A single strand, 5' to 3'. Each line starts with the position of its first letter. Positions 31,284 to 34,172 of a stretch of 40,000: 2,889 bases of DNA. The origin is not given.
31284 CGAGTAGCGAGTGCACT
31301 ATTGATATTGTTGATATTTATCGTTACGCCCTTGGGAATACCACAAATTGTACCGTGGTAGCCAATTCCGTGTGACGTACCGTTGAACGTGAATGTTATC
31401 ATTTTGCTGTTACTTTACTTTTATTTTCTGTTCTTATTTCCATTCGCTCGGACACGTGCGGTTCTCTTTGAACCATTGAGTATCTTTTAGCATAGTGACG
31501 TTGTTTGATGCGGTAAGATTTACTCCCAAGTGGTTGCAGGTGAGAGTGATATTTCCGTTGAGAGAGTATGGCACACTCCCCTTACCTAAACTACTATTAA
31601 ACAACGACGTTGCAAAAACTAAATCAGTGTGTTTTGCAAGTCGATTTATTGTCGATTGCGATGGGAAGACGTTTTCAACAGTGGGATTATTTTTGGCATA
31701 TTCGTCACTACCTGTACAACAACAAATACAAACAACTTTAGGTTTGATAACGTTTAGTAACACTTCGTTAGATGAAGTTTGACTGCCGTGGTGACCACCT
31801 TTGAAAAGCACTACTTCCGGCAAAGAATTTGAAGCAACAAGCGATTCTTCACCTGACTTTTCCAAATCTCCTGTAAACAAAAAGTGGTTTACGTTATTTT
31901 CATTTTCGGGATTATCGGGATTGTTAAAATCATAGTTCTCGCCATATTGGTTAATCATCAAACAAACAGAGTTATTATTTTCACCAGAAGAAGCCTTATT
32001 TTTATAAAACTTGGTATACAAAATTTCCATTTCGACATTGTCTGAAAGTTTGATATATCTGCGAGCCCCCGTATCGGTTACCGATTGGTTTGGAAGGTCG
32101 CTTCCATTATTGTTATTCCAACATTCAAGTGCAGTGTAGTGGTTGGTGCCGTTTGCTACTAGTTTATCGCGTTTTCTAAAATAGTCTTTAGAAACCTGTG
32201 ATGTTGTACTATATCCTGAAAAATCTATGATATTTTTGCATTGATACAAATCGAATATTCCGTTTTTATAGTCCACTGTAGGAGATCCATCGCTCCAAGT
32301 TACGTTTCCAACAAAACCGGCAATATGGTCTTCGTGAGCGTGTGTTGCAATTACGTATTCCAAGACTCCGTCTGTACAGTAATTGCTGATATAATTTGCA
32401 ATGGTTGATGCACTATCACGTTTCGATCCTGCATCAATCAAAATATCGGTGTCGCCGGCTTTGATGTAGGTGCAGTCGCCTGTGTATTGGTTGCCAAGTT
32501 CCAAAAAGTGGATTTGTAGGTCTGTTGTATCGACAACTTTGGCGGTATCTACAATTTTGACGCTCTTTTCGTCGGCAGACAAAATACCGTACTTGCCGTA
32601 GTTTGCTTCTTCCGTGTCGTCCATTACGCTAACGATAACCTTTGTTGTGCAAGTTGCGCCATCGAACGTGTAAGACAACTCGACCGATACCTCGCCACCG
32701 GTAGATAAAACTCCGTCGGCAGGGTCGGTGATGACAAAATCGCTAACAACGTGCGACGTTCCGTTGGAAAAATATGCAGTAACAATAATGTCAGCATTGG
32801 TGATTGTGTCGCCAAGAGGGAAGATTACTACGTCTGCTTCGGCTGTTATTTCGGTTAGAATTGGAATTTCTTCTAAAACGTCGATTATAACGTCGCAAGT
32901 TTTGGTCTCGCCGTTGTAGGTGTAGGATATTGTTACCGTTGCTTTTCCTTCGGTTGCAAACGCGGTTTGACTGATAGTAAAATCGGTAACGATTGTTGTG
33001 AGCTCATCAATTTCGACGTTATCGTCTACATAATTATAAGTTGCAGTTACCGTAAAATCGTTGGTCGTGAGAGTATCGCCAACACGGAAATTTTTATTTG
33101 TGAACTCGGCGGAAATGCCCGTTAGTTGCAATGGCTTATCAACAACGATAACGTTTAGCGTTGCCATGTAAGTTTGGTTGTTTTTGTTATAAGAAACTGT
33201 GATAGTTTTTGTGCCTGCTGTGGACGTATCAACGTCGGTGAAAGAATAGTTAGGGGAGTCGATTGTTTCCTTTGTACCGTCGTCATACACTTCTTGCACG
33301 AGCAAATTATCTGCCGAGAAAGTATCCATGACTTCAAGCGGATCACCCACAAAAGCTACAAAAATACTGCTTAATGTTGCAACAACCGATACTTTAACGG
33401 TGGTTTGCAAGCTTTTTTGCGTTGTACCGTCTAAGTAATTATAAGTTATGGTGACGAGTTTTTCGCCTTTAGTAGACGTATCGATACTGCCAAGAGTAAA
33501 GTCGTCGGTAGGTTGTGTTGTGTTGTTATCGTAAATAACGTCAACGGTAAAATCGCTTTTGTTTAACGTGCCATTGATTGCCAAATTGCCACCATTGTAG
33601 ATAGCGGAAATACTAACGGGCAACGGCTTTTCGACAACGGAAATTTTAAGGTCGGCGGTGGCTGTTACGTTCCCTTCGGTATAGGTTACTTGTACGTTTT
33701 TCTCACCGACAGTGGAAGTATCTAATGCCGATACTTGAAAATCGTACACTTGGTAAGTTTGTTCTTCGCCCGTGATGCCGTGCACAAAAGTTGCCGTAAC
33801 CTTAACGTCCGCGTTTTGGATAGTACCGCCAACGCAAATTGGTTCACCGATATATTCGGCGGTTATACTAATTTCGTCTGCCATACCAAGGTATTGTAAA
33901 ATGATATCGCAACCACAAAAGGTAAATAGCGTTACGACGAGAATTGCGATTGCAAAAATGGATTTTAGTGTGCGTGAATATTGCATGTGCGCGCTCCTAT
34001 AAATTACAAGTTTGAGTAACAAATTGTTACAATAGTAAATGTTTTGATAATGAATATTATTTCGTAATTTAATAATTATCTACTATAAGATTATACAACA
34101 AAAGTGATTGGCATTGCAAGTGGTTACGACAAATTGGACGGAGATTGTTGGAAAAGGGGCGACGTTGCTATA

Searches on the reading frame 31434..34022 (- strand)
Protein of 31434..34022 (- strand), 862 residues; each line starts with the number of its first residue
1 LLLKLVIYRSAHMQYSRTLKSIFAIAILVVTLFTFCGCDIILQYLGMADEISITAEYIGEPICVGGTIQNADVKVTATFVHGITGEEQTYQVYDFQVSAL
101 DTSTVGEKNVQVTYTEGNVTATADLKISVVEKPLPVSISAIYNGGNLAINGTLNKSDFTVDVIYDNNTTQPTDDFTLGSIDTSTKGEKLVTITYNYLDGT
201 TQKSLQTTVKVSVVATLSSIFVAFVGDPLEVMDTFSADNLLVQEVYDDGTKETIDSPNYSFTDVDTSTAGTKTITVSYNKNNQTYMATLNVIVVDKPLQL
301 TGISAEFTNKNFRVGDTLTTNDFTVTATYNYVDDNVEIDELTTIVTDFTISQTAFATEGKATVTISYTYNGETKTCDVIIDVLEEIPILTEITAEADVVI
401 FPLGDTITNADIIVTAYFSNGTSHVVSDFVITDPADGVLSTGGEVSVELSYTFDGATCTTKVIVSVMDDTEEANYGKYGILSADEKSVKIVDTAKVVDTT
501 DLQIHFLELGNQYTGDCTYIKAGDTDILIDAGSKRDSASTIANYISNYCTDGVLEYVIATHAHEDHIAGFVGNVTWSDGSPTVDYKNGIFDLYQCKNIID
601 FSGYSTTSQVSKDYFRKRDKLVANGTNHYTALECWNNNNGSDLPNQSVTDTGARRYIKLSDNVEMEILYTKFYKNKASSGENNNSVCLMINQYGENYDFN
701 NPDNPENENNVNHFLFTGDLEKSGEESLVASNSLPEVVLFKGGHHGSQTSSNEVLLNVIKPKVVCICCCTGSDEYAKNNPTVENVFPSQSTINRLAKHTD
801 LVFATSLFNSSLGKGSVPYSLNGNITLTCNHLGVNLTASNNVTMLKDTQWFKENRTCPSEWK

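Call 7: search_protein_families(library=pfam, proteins=[window:31434-34022:-], max_evalue=0.01)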
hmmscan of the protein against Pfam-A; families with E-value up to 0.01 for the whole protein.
window:31434-34022:- (862 aa): 2 families
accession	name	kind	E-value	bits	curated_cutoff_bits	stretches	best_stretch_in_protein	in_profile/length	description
PF07523.18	Big_3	-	5.3e-17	62.3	21.2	2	233-286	12-65/68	Bacterial Ig-like domain (group 3)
PF00753.33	Lactamase_B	-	7.7e-12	46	22.7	1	514-569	5-59/196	Metallo-beta-lactamase superfamily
